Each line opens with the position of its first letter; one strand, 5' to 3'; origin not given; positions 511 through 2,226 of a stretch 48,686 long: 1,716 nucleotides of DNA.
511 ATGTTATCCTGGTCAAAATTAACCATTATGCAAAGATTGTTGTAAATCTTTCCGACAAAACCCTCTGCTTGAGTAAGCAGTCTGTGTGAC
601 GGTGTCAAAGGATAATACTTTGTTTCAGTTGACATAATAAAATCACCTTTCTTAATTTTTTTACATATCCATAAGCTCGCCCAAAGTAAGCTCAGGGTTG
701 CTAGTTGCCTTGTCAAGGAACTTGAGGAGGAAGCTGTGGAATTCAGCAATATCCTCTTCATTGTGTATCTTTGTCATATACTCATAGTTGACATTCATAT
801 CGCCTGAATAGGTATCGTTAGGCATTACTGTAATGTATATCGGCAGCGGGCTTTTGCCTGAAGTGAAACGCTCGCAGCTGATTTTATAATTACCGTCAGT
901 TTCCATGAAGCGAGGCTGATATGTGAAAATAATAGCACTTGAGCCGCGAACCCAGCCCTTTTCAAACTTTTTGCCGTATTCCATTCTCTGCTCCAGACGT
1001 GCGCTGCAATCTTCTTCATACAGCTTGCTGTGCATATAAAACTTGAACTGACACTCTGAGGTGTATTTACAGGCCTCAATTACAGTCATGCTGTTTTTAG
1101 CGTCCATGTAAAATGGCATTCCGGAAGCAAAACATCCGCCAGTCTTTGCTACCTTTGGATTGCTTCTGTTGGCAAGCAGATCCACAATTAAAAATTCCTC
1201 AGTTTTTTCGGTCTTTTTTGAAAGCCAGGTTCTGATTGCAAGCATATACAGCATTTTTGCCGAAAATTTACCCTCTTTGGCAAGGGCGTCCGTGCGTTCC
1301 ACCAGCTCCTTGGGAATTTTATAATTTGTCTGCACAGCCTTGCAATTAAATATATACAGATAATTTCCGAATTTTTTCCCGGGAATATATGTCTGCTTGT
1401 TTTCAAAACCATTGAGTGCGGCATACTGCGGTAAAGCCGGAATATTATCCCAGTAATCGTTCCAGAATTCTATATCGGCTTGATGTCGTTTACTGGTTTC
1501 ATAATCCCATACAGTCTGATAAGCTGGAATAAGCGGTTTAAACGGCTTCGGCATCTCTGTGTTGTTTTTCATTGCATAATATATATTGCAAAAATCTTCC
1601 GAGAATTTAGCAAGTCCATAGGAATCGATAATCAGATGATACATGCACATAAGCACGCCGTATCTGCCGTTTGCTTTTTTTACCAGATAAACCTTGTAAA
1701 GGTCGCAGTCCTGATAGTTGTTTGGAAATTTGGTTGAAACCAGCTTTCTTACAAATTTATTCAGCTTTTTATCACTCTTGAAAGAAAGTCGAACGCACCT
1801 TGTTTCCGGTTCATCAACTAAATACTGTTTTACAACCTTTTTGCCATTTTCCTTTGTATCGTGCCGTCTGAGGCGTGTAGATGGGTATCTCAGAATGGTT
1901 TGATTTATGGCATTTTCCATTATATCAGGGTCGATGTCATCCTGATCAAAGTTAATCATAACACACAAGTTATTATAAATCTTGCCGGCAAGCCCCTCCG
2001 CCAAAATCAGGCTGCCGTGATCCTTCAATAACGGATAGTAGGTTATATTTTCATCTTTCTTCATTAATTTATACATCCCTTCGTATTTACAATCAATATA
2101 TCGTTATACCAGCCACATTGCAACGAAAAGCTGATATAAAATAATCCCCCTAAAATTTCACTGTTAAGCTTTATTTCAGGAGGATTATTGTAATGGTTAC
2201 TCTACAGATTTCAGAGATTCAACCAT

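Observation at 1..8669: Candidate non-NRPS, carrier-protein-dependent acyl-transfer and export locus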

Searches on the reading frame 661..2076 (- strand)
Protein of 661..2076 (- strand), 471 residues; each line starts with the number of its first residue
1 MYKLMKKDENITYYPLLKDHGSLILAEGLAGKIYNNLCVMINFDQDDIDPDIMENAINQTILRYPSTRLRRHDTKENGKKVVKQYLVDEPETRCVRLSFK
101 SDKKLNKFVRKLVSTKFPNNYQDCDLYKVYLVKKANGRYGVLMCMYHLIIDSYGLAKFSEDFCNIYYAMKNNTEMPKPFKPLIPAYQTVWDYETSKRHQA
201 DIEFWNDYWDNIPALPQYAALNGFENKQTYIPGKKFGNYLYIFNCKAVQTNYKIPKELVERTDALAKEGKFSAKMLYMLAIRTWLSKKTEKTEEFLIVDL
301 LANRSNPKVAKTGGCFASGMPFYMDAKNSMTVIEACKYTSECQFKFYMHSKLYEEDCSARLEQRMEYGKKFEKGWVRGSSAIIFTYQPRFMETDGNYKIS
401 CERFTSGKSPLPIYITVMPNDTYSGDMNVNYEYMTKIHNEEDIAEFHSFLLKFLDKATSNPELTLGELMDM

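Call 9: search_protein_families(library=pfam, proteins=[window:661-2076:-], max_evalue=0.01)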
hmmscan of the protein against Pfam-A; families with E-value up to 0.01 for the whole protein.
window:661-2076:- (471 aa): 1 family
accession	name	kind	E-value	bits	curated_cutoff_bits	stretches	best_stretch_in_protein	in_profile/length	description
PF00668.25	Condensation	-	7.7e-30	104.4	30.6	1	39-468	31-444/456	Condensation domain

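Call 10: search_protein_families(library=ncbifam, proteins=[window:661-2076:-], max_evalue=0.01)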
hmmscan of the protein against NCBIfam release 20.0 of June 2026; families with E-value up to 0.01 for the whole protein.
window:661-2076:- (471 aa): 3 families
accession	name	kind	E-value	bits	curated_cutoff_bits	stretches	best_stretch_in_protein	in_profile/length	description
NF004282.0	PRK05691.1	subfamily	3.3e-06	23.4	4090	1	48-468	710-1107/4334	non-ribosomal peptide synthase/polyketide synthase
NF038078.1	NRPS_MxcG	equivalog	1e-05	23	2300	1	33-219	26-208/1442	myxochelin non-ribosomal peptide synthetase MxcG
NF007605.2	PRK10252.1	equivalog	3.2e-05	21.6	2400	1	46-214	36-205/1292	enterobactin non-ribosomal peptide synthetase EntF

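Call 12: find_homologous_proteins(query=window:661-2076:-)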
Query window:661-2076:- (471 aa): 18 proteins with E <= 0.001 among 3644 candidates.
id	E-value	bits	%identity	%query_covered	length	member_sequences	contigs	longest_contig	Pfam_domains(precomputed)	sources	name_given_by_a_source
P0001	0.0e+0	1077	99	99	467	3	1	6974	PF00668.26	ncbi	ncbi:MAG: condensation domain-containing protein [Acutalibacteraceae bacterium]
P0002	1.9e-274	929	83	99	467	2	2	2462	PF00668.26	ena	-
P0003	9.8e-249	844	76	99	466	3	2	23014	PF00668.26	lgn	-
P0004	1.3e-203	696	63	98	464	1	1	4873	PF00668.26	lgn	-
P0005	4.5e-197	674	62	98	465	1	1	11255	PF00668.26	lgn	-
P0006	7.1e-193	660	61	97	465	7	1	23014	PF00668.26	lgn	-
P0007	6.2e-192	657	60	99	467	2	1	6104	PF00668.26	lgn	-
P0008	2.9e-190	652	60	98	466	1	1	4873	PF00668.26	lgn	-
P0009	7.8e-190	650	59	99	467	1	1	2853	PF00668.26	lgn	-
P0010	8.8e-187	640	60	98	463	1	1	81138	PF00668.26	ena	-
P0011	6.9e-185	634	58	98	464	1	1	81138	PF00668.26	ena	-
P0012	2.1e-184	632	57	99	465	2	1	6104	PF00668.26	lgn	-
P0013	6.2e-184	631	58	99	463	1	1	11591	PF00668.26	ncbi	-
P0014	5.9e-180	618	57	95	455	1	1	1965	PF00668.26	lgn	-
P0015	4.9e-152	526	49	99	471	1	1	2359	PF00668.26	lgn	-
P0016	3.6e-151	523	47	99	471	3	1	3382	PF00668.26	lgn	-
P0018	2.1e-22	98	26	90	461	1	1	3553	PF00668.26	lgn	-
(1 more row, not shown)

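Call 14: search_solved_structures(query=window:661-2076:-, max_evalue=0.001, show_alignments=2)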
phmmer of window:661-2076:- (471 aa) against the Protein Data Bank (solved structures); distinct sequences matched with E-value up to 0.001: 2.
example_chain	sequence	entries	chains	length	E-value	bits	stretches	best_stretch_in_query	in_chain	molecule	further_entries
12kh_A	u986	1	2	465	4.8e-14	55.7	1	19-470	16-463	Condensation Domain Protein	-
9bfd_B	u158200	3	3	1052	4.2e-05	26.2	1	32-364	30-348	Tyrocidine synthase 2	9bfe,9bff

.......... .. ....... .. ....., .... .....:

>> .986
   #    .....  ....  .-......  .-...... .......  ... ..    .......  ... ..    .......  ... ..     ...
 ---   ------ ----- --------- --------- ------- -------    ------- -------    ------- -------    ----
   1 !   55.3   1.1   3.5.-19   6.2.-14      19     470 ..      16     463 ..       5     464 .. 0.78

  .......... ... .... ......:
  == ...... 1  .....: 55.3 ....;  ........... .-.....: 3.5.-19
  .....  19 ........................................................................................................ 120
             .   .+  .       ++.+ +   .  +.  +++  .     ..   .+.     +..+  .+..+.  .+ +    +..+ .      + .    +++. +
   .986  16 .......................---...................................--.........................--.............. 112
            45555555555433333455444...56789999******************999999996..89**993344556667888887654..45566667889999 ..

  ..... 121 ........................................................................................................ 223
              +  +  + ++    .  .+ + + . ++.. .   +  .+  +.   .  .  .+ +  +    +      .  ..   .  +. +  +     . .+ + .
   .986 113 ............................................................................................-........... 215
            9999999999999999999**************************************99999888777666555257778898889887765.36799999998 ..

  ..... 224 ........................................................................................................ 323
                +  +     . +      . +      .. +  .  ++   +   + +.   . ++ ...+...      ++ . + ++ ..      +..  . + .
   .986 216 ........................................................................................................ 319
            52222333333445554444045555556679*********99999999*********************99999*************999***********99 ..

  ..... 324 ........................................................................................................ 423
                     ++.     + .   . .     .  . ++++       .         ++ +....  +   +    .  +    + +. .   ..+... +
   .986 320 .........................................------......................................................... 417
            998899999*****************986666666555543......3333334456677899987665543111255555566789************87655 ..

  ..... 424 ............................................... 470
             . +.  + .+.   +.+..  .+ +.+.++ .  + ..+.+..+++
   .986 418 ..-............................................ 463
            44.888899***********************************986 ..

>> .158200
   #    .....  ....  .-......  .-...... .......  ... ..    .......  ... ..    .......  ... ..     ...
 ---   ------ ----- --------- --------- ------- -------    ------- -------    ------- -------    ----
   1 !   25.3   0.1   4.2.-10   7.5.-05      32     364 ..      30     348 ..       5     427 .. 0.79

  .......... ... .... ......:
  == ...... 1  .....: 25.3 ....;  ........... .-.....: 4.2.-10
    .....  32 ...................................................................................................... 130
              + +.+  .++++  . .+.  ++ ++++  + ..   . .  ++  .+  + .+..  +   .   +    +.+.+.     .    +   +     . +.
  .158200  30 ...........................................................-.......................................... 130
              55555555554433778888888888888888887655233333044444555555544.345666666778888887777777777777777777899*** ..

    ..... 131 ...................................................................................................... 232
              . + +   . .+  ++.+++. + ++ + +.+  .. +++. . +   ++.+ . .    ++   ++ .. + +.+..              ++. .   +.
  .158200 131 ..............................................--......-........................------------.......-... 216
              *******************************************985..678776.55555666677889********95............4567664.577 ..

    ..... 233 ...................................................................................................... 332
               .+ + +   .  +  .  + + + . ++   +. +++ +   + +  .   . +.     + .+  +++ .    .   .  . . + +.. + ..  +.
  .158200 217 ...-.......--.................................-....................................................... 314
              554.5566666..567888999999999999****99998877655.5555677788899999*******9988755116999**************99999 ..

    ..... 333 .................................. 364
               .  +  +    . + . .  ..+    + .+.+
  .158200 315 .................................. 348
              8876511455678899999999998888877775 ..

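Call 17: find_encoding_contigs(protein=P0010, flank=10000, max_places=3)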
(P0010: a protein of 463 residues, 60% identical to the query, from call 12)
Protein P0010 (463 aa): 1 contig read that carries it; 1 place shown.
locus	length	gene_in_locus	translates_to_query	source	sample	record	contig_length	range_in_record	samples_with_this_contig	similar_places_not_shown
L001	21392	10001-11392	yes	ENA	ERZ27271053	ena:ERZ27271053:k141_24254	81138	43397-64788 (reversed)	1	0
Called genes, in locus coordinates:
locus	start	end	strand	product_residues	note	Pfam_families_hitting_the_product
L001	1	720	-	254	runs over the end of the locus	PF01520:Amidase_3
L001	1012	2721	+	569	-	PF00501:AMP-binding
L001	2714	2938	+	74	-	PF00550:PP-binding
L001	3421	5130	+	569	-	PF00501:AMP-binding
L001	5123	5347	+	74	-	PF00550:PP-binding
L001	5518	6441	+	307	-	PF13304:AAA_21 (faint), PF02463:SMC_N (faint), PF00005:ABC_tran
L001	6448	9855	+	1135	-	PF12704:MacB_PCD (weak), PF02687:FtsX, PF12704:MacB_PCD, PF02687:FtsX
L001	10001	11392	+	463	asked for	PF00668:Condensation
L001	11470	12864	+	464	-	PF00668:Condensation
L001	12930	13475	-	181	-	PF00149:Metallophos, PF12850:Metallophos_2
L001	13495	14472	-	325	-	PF03816:LytR_cpsA_psr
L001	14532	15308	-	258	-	PF04203:Sortase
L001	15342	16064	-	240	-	PF10609:ParA (weak), PF01656:CbiA, PF09140:MipZ (weak), PF13614:AAA_31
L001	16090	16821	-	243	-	PF02706:Wzz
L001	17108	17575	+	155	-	PF02542:YgbB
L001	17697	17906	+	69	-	-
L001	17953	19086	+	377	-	PF00266:Aminotran_5, PF00155:Aminotran_1_2 (weak), PF01212:Beta_elim_lyase (weak)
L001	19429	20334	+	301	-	PF02588:YitT_membrane, PF10035:DUF2179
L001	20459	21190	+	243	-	PF04607:RelA_SpoT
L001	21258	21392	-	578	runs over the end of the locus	PF13510:Fer2_4, PF12837:Fer4_6 (faint), PF13237:Fer4_10 (faint), PF10588:NADH-G_4Fe-4S_3, PF12838:Fer4_7 (weak), PF02906:Fe_hyd_lg_C, PF02256:Fe_hyd_SSU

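Call 18: find_encoding_contigs(protein=P0003, flank=10000, max_places=3)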
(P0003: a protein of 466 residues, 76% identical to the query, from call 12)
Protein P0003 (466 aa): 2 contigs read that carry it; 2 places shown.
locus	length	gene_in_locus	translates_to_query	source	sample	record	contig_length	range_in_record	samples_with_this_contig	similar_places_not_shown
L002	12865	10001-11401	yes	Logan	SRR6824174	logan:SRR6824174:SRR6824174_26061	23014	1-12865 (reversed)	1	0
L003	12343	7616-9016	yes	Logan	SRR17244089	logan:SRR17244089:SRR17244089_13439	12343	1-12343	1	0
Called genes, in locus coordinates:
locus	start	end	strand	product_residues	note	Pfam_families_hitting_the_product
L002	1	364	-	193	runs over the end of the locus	PF00265:TK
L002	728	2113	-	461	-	PF18073:Zn_ribbon_LapB, PF13481:AAA_25, PF03796:DnaB_C, PF06745:ATPase, PF23442:DUF7125 (weak), PF00004:AAA, PF06745:ATPase (weak), PF13541:ChlI, +1 more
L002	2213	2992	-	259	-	PF01520:Amidase_3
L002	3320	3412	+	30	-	-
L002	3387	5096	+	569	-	PF00501:AMP-binding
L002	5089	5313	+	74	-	PF00550:PP-binding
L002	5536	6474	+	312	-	PF13304:AAA_21 (faint), PF02463:SMC_N (faint), PF00005:ABC_tran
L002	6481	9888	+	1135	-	PF02687:FtsX, PF12704:MacB_PCD, PF02687:FtsX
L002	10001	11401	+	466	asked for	PF00668:Condensation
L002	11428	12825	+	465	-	PF00668:Condensation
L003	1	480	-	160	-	?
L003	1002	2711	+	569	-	PF00501:AMP-binding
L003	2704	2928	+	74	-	PF00550:PP-binding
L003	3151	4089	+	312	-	PF13304:AAA_21 (faint), PF02463:SMC_N (faint), PF00005:ABC_tran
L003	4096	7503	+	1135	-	PF02687:FtsX, PF12704:MacB_PCD, PF02687:FtsX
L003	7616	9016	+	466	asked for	PF00668:Condensation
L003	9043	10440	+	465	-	PF00668:Condensation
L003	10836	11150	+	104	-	-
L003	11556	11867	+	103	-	-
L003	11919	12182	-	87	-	-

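Call 26: find_related_loci(query=A1, collection=genome_contigs, flank=10000)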
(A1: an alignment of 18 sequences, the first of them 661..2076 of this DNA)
Query A1 (471 aa) in genome_contigs; peptide patterns used: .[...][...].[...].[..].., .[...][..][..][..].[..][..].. (x = any residue, [..] = any of these).
102 stretches matched a pattern; 1 encode a relative of the query (tblastn E <= 1e-3); 1 distinct loci.
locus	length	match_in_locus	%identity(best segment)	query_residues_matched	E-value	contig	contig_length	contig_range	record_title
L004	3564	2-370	61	349-471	7e-47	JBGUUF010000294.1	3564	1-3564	MAG: Acutalibacteraceae bacterium isolate fecal_MAG_52 fecal_MAG_52_contig_0294, whole genome shotgun sequence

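Call 28: find_related_loci(query=A1, collection=metagenome_contigs, flank=10000)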
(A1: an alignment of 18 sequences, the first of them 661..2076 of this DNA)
Query A1 (471 aa) in metagenome_contigs; peptide patterns used: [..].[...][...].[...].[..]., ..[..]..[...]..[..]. (x = any residue, [..] = any of these).
455 stretches matched a pattern, but none encodes a relative of the query by tblastn (E <= 1e-3).

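Call 38: find_encoding_contigs(protein=P0018, flank=10000, max_places=3)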
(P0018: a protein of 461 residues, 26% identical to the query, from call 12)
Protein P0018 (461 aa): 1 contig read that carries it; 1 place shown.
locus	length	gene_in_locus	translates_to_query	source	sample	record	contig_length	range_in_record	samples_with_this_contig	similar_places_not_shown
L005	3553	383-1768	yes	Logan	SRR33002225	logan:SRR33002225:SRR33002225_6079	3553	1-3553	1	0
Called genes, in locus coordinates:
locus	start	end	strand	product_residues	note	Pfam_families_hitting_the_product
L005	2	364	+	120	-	?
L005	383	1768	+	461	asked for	PF00668:Condensation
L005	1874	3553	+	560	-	?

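Call 39: find_encoding_contigs(protein=P0016, flank=10000, max_places=3)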
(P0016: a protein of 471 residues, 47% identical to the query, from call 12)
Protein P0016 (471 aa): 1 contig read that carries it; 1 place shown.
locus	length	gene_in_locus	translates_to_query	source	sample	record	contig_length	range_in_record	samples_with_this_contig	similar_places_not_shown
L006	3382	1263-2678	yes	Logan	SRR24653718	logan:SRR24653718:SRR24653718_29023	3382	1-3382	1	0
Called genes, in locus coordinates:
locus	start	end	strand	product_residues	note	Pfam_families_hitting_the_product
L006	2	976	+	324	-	?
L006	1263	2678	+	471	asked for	PF00668:Condensation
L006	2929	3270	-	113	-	PF03960:ArsC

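Call 43: search_protein_representatives(alignment_id=A1)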
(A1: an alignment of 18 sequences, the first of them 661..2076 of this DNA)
Query: 18 sequences, 465 profile positions. Proteins with E-value up to 0.001 (for the whole library): 20608; up to 1e-10: 7148; up to 1e-30: 700. The best 150 are listed.
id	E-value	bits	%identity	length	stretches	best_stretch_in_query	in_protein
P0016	1.9e-219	745.8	-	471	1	1-465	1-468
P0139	5.6e-136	470.5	-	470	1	5-464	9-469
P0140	5.0e-104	365.2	-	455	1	1-465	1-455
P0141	2.3e-103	363.0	-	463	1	3-464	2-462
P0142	2.3e-97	343.2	-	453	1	4-464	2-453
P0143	4.7e-92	325.8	-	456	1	6-463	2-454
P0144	2.9e-90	319.8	-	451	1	8-464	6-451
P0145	1.8e-87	310.7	-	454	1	4-463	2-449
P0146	6.8e-86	305.4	-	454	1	7-464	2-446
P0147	9.5e-86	304.9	-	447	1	8-464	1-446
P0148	2.7e-83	296.9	-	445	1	7-462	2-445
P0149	2.0e-79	284.1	-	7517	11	7-459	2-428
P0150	2.6e-79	283.7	-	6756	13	6-462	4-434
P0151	1.5e-78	281.2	-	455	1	4-464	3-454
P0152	5.7e-78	279.3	-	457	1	4-463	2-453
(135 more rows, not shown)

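Call 52: find_encoding_contigs(protein=P0001, flank=10000, max_places=3)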
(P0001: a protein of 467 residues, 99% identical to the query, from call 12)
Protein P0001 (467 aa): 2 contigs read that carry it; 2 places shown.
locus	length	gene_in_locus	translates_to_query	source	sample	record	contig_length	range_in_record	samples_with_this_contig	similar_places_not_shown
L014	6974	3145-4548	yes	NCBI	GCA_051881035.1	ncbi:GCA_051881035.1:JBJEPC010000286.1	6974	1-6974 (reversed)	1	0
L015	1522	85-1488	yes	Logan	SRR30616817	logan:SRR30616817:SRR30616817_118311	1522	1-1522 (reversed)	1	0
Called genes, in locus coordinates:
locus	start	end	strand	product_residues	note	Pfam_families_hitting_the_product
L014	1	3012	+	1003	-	PF02687:FtsX, PF12704:MacB_PCD, PF02687:FtsX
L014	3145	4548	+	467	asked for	PF00668:Condensation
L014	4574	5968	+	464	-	PF00668:Condensation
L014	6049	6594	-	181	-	PF00149:Metallophos, PF12850:Metallophos_2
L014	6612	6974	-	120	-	?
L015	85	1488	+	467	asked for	PF00668:Condensation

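Call 69: search_solved_structures(query=A1, max_evalue=1)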
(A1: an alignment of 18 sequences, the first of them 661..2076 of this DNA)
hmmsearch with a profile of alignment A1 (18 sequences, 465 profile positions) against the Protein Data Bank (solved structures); distinct sequences matched with E-value up to 1: 49.
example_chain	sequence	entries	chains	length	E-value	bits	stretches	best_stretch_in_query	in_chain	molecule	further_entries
12kh_A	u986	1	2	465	3.2e-53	184.5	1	6-464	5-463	Condensation Domain Protein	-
9bfd_B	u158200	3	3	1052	2.6e-13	52.9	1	6-359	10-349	Tyrocidine synthase 2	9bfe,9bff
2jgp_A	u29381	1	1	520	6.3e-11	45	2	248-462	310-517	TYROCIDINE SYNTHETASE 3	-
8f7h_A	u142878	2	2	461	1.1e-10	44.2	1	42-210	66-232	Surfactin synthetase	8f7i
8f7f_A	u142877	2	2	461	3.2e-09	39.4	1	42-210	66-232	Surfactin synthetase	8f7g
8xjz_C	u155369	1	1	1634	1.3e-08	37.4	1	5-362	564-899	Peptide synthetase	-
5du9_A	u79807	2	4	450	1.5e-07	33.9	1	103-211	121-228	CDA peptide synthetase I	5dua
4jn3_A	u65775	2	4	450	1.5e-07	33.9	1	103-211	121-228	CDA peptide synthetase I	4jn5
2vsq_A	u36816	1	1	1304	1.8e-07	33.6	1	43-207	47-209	SURFACTIN SYNTHETASE SUBUNIT 3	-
6n8e_A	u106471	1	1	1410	1.9e-07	33.5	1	10-205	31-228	holo-ObiF1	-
7c1k_A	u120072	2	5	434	7.9e-07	31.5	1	40-210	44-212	Non-ribosomal peptide synthetase modules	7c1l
7c1h_A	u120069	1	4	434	1.2e-06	31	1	40-210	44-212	Non-ribosomal peptide synthetase modules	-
1l5a_A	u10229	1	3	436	2.8e-06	29.7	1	136-208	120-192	amide synthase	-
9lcq_A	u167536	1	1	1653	7.1e-06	28.4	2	115-201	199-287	PvdL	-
9up2_A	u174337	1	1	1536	8.8e-06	28.1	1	115-201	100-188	PvdL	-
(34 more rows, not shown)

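Call 78: predict_structure(alignment_id=A1)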
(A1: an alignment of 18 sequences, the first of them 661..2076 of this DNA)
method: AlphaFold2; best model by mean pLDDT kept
length: 471 residues; sequences in the alignment: 18
mean_pLDDT: 83.5   pTM: 0.85
mean pLDDT of the five models: 83.5, 82.5, 81.4, 79.1, 78.2
residues with pLDDT >= 90: 226; 70-90: 173; 50-70: 32; < 50: 40
segments of 3 or more residues with pLDDT < 50: 1-8, 219-240, 371-378
pLDDT, mean of each block of 10 residues (from residue 1): 44 87 80 87 91 98 94 90 92 96 95 91 95 95 93 87 94 93 89 89 89 62 45 39 74 94 95 94 86 82 64 81 91 96 84 77 66 47 76 71 86 84 87 86 94 97 96 88
secondary structure, 60 per line:
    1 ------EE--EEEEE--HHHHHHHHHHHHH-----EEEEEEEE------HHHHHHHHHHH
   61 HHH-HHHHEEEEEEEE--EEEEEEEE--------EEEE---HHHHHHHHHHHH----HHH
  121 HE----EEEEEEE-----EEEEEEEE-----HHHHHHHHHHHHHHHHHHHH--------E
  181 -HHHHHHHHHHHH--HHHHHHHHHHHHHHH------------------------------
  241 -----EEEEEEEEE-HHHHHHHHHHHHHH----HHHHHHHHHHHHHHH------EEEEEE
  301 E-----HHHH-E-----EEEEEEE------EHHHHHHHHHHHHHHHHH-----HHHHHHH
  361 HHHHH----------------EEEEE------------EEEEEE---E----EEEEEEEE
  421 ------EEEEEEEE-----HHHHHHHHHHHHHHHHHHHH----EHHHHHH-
elements in order: E11-15 H18-30 E36-43 H50-63 H65-68 E69-76 E79-86 E95-98 H102-113 H118-121 E127-133 E139-146 H152-171 H182-193 H196-210 E246-254 H256-269 H274-288 E295-301 H307-310 E318-324 H332-348 H354-365 E382-386 E399-404 E413-420 E427-434 H440-459 H465-470
